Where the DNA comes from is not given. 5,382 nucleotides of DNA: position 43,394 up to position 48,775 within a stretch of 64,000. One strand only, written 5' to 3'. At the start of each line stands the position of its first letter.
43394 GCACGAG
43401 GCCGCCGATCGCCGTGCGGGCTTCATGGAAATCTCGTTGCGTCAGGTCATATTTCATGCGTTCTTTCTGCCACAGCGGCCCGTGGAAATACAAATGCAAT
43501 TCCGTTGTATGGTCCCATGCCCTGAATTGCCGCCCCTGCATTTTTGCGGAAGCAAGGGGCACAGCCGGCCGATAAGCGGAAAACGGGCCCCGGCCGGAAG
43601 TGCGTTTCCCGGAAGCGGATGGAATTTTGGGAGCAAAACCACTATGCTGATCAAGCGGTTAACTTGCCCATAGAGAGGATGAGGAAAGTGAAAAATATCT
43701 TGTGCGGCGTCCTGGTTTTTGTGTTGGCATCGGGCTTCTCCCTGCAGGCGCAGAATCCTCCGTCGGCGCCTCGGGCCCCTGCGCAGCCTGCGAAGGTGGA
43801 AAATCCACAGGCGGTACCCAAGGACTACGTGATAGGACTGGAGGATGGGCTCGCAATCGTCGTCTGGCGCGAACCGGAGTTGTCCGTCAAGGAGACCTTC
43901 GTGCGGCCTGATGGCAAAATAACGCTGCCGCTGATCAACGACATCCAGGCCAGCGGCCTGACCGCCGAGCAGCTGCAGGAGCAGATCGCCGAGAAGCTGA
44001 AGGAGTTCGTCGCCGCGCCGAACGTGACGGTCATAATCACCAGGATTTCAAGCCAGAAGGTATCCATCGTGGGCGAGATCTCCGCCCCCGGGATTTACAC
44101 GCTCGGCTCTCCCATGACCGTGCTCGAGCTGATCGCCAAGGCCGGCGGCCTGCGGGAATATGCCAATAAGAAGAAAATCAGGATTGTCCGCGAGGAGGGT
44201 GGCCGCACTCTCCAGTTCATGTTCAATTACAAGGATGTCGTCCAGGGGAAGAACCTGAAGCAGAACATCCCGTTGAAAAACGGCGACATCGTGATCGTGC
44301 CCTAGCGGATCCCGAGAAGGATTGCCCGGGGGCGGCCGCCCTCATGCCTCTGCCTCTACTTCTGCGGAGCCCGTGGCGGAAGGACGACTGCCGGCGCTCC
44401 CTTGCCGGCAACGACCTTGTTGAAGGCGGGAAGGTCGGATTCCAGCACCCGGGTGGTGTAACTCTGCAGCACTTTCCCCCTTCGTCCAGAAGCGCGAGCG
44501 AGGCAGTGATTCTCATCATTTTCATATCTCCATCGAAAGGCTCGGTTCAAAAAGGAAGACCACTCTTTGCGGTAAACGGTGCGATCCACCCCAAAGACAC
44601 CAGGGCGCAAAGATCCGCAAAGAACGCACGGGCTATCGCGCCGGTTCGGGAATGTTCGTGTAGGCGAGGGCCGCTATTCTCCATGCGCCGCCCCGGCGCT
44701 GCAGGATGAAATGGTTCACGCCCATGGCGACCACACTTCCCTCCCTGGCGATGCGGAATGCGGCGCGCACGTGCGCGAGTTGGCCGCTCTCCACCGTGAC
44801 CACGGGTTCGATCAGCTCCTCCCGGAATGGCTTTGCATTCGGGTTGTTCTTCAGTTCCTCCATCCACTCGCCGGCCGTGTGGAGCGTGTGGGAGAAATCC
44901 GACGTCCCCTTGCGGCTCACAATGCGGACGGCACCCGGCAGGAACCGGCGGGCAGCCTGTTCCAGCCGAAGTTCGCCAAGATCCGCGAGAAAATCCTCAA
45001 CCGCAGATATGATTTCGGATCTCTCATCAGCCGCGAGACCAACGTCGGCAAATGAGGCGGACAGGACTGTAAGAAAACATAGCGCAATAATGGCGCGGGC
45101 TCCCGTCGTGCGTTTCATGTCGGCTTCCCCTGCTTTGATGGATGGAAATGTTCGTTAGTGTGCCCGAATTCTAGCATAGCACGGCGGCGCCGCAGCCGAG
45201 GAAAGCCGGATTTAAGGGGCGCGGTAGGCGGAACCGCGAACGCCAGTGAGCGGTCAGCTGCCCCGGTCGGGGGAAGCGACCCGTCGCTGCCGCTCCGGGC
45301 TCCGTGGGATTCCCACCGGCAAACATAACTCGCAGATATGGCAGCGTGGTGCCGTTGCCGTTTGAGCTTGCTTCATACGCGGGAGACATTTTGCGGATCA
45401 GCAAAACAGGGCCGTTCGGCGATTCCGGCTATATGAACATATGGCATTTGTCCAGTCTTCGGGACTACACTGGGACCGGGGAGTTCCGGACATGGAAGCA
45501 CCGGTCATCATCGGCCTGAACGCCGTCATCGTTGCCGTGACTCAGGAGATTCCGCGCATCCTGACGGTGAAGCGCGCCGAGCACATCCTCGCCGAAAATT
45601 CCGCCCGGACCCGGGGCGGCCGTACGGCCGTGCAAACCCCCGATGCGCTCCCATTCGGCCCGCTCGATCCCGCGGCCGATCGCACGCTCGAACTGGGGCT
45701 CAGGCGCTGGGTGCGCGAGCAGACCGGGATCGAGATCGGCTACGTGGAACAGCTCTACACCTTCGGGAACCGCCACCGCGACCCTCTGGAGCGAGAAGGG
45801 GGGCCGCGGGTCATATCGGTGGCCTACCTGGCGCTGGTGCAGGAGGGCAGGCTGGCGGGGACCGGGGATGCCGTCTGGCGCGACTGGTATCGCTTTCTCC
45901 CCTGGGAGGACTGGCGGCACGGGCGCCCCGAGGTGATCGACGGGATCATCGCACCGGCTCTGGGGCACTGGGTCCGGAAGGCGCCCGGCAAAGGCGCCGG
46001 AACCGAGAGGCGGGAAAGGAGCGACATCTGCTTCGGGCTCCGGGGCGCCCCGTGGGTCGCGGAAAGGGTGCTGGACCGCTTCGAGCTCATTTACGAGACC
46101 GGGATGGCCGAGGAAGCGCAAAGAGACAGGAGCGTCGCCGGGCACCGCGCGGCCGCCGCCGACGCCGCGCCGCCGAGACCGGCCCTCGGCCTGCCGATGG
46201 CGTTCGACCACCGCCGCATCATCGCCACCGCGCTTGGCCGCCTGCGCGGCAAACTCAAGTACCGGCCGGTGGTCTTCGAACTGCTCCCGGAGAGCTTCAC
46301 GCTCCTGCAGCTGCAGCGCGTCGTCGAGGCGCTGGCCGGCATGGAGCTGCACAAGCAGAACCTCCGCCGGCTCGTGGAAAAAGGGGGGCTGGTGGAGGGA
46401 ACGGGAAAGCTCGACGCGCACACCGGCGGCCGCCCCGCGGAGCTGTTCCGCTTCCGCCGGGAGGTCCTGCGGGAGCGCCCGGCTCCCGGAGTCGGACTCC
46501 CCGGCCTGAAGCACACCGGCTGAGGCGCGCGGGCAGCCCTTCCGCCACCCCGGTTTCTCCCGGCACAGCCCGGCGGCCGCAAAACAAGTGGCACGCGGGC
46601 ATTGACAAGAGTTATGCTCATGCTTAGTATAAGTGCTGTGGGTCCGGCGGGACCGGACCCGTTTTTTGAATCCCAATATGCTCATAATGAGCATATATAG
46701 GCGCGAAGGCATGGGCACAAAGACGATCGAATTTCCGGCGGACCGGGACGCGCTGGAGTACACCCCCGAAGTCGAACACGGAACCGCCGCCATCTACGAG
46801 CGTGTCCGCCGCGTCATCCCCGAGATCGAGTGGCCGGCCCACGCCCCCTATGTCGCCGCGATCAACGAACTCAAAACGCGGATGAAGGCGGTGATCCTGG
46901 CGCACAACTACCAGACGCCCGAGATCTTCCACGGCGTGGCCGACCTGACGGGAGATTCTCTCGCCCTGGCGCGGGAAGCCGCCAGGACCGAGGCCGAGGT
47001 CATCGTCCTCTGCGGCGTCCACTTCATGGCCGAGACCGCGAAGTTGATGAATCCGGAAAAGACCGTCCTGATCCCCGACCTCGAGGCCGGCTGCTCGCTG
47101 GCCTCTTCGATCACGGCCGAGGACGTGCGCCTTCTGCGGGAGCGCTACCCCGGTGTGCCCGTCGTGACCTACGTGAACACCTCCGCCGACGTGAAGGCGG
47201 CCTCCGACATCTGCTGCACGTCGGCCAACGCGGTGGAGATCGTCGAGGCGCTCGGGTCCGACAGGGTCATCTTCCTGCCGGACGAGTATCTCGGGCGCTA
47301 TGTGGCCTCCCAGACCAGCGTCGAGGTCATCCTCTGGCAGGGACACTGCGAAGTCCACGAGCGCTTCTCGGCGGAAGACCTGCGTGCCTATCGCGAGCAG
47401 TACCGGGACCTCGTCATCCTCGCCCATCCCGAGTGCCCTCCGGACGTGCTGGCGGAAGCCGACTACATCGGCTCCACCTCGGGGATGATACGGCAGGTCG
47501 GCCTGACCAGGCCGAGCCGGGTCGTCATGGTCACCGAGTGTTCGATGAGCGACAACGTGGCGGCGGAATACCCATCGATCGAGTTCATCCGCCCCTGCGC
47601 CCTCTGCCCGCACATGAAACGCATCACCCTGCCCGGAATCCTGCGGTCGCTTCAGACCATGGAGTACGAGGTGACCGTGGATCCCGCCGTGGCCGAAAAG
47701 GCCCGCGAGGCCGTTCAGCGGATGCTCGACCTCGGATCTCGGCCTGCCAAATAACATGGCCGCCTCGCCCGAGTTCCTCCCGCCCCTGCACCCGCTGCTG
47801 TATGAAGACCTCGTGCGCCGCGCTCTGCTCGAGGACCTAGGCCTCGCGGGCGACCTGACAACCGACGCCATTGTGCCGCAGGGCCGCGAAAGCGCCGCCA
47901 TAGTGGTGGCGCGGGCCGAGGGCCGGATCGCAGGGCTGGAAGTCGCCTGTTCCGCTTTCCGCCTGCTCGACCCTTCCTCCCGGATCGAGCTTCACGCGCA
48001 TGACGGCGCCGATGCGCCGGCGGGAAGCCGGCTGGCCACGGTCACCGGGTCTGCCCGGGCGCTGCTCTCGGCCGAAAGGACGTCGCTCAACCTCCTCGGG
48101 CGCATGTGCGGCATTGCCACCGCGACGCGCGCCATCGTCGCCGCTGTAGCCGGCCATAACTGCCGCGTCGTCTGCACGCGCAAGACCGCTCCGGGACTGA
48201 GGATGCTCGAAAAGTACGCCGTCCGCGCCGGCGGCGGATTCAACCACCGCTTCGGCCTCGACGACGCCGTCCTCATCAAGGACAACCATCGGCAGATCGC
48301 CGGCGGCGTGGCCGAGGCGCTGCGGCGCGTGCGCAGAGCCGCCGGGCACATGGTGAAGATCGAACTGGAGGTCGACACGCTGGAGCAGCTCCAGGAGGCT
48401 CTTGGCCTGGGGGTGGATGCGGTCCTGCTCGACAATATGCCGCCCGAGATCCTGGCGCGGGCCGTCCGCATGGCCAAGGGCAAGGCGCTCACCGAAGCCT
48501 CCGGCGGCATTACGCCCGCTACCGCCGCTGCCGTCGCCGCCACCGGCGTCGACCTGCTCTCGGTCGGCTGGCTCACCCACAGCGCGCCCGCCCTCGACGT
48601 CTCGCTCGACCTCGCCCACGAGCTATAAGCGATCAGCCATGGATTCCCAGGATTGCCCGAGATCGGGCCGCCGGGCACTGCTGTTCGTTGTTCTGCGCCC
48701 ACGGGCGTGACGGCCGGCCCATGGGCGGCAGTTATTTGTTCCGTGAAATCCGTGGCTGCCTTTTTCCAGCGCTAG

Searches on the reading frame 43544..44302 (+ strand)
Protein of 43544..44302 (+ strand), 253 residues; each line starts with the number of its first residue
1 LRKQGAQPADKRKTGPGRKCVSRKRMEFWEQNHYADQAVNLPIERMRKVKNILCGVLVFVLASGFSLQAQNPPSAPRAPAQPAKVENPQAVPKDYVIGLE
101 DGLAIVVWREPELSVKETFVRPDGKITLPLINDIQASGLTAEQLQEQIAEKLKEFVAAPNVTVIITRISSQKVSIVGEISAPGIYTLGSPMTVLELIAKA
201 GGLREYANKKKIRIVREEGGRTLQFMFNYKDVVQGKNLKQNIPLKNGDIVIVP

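Call 9: search_protein_families(library=pfam, proteins=[window:43544-44302:+], max_evalue=0.001)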
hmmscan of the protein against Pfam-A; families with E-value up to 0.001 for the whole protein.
window:43544-44302:+ (253 aa): 3 families
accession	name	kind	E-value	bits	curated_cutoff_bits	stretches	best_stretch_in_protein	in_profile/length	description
PF02563.21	Poly_export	-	4.9e-24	84.8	28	1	90-165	2-76/77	Polysaccharide biosynthesis/export protein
PF22461.2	SLBB_2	-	1.4e-14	54.3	27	1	171-252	1-79/79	SLBB domain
PF10531.15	SLBB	-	8.3e-11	42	27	1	172-221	1-50/55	SLBB domain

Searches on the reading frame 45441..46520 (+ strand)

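Call 9: search_protein_families(library=pfam, proteins=[window:45441-46520:+], max_evalue=0.001)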
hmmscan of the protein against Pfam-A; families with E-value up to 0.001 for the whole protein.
window:45441-46520:+ (360 aa): 2 families
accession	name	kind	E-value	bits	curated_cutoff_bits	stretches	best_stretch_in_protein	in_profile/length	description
PF21906.2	NrtR_WHD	-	2.5e-20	72.8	27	1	278-338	1-61/61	NrtR DNA-binding winged helix domain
PF19368.5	AraR_C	-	2.2e-07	31.4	23.8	1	274-341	1-69/82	AraR C-terminal winged HTH domain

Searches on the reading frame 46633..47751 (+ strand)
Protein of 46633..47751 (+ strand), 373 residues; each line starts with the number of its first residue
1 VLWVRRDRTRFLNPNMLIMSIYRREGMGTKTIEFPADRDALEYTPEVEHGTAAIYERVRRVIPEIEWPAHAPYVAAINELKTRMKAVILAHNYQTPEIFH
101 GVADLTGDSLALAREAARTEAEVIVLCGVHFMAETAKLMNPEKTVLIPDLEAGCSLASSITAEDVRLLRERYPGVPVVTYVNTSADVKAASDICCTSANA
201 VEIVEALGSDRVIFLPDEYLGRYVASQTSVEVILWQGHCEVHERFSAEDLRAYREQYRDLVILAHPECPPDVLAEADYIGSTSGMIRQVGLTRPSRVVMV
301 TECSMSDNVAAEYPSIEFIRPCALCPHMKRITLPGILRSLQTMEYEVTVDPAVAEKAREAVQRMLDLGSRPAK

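Call 9: search_protein_families(library=pfam, proteins=[window:46633-47751:+], max_evalue=0.001)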
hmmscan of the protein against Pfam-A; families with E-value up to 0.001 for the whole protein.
window:46633-47751:+ (373 aa): 1 family
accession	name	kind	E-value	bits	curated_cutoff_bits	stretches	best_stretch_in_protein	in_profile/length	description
PF02445.21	NadA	-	3.1e-116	388.1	27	1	76-366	2-295/295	Quinolinate synthetase A protein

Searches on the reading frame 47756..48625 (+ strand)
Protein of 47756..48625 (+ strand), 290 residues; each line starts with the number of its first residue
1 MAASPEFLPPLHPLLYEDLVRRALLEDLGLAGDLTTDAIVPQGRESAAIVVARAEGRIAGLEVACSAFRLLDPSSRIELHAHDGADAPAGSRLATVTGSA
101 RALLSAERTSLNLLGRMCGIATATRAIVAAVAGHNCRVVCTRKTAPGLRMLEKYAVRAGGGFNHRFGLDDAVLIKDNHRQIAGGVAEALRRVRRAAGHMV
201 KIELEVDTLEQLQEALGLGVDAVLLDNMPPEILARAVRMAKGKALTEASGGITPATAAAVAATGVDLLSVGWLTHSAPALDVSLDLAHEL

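Call 9: search_protein_families(library=pfam, proteins=[window:47756-48625:+], max_evalue=0.001)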
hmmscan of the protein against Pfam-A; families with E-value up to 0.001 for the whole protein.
window:47756-48625:+ (290 aa): 2 families
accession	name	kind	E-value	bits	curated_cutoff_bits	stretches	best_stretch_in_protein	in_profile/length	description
PF01729.25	QRPTase_C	-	1.8e-60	204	23.1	1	120-285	1-169/169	Quinolinate phosphoribosyl transferase, C-terminal domain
PF02749.22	QRPTase_N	-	6.6e-17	61.9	27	1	33-118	1-82/82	Quinolinate phosphoribosyl transferase, N-terminal domain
